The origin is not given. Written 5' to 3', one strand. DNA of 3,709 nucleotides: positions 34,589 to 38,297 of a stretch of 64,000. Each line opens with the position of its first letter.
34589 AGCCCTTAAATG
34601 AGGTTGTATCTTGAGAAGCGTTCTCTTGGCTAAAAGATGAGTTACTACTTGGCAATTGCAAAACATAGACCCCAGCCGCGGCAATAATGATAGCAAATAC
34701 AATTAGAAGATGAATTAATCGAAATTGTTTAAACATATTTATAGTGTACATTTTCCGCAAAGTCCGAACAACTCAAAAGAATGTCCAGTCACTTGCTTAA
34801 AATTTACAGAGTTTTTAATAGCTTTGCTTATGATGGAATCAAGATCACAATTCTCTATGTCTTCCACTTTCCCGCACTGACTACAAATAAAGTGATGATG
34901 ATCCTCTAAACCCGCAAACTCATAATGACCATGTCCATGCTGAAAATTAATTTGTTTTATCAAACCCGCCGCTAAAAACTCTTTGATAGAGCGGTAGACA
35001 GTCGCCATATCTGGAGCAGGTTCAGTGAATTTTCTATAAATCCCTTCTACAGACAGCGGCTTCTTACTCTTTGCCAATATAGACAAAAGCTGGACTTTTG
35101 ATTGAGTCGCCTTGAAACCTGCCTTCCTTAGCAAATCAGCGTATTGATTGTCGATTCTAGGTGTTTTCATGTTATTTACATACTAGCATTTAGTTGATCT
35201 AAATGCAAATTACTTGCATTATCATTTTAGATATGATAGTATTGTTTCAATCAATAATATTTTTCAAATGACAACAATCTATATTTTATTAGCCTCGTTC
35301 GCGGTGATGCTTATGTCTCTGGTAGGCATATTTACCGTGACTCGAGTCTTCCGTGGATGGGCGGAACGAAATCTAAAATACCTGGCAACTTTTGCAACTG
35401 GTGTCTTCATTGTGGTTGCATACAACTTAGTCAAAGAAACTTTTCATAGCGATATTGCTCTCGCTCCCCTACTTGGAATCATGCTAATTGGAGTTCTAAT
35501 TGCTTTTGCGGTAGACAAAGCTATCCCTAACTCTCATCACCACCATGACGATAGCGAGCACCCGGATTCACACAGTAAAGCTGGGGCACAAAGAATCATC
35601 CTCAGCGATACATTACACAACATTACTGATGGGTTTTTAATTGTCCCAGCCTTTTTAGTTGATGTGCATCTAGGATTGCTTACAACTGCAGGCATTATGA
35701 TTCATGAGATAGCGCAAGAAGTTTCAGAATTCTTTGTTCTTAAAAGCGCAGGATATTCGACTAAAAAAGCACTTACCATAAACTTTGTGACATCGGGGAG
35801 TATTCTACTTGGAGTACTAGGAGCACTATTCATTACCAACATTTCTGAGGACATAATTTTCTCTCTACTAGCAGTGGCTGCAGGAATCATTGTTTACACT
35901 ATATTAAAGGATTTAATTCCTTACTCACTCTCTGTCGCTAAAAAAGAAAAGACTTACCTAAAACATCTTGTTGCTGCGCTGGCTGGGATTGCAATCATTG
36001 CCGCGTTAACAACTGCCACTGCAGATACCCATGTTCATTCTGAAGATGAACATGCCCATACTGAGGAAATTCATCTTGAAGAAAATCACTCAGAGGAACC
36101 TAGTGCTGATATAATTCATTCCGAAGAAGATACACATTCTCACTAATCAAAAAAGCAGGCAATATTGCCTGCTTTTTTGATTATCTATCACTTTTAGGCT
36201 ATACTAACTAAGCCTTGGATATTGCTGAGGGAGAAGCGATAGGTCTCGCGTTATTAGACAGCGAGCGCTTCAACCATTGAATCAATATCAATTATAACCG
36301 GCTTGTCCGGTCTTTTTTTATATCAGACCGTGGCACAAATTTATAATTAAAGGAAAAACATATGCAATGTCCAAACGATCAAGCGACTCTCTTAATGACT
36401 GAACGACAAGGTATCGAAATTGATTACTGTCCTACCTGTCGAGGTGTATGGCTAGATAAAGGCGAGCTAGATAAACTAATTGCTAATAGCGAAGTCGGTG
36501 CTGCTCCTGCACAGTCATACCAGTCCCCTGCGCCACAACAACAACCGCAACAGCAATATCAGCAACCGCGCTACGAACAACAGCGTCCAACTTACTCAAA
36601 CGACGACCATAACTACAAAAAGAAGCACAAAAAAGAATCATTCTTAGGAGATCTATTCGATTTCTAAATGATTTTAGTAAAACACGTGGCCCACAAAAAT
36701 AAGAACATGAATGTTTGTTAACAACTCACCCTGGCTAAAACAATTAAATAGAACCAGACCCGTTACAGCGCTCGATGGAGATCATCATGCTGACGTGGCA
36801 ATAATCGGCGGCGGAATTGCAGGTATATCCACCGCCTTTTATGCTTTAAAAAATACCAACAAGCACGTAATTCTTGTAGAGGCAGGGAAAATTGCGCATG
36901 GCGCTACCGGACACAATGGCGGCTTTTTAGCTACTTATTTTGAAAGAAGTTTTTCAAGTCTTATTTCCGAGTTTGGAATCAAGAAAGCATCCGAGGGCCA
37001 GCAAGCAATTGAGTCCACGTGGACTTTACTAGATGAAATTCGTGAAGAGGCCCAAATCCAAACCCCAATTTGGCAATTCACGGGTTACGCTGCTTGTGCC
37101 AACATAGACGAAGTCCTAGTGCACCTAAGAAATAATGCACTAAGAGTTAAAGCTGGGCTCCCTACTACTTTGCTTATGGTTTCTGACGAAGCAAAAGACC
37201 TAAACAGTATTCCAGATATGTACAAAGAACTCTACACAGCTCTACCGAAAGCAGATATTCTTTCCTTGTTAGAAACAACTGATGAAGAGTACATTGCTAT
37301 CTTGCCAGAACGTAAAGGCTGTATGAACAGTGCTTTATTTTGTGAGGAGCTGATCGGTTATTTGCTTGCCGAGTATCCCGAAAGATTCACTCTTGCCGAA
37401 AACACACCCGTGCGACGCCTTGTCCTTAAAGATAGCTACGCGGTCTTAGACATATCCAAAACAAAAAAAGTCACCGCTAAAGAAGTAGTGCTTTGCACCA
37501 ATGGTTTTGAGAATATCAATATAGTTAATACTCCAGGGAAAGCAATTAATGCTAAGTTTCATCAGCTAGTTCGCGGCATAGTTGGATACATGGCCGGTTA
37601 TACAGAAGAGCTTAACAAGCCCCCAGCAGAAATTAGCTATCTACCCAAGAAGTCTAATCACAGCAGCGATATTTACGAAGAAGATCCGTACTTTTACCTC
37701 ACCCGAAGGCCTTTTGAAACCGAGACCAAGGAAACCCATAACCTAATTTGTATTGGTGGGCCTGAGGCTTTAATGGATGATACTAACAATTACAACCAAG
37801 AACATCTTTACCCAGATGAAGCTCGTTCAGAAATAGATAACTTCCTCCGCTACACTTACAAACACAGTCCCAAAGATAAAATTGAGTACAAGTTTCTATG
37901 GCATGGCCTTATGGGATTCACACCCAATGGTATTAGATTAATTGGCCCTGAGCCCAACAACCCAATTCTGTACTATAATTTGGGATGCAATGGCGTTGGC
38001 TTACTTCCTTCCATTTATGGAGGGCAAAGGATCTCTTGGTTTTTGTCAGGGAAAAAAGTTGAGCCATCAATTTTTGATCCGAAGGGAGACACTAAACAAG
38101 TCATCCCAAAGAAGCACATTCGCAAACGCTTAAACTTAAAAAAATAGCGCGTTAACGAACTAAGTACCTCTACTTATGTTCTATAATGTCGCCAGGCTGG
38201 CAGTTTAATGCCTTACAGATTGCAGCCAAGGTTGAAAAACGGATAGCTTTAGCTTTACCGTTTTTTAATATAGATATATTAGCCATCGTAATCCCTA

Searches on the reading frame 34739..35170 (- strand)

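Call 54: search_protein_families(library=pfam, proteins=[window:34739-35170:-], max_evalue=0.001)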
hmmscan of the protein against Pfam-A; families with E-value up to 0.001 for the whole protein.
window:34739-35170:- (143 aa): 1 family
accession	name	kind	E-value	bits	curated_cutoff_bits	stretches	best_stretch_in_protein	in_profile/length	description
PF01475.25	FUR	-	6.7e-25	88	23.1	1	16-126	1-113/121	Ferric uptake regulator family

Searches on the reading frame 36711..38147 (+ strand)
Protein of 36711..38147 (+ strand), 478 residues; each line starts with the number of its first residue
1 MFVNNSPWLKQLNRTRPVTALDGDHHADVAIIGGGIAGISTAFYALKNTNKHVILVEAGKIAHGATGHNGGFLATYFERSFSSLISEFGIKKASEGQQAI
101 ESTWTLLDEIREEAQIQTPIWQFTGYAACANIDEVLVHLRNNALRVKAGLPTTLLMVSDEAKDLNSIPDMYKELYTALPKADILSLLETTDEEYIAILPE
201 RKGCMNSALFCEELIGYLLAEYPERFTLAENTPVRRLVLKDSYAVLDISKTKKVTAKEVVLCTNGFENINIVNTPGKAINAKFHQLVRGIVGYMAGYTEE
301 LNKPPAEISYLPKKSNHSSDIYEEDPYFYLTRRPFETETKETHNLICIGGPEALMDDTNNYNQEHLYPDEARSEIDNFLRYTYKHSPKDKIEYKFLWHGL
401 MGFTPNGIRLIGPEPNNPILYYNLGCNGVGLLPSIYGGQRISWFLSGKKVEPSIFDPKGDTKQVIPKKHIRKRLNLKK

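Call 54: search_protein_families(library=pfam, proteins=[window:36711-38147:+], max_evalue=0.001)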
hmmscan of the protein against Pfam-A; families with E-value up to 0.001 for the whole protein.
window:36711-38147:+ (478 aa): 7 families
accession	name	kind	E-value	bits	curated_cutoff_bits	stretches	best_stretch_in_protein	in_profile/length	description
PF01266.30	DAO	-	2e-28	100.4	27.9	1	28-439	1-348/353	FAD dependent oxidoreductase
PF07992.20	Pyr_redox_2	-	1.3e-05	25.2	26.1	1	28-65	2-39/291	Pyridine nucleotide-disulphide oxidoreductase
PF01946.23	Thi4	-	1.9e-05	24.5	26.2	1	25-97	16-89/235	Thi4 family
PF00890.30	FAD_binding_2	-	2.1e-05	24.4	20.4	1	28-76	1-48/414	FAD binding domain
PF03486.20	HI0933_like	-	0.00081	19.3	50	0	28-60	2-33/244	HI0933-like protein Rossmann domain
PF13450.12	NAD_binding_8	-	0.00083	20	21.9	0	31-61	1-30/68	NAD(P)-binding Rossmann-like domain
PF13738.12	Pyr_redox_3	-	0.00091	19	30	0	31-63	2-34/305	Pyridine nucleotide-disulphide oxidoreductase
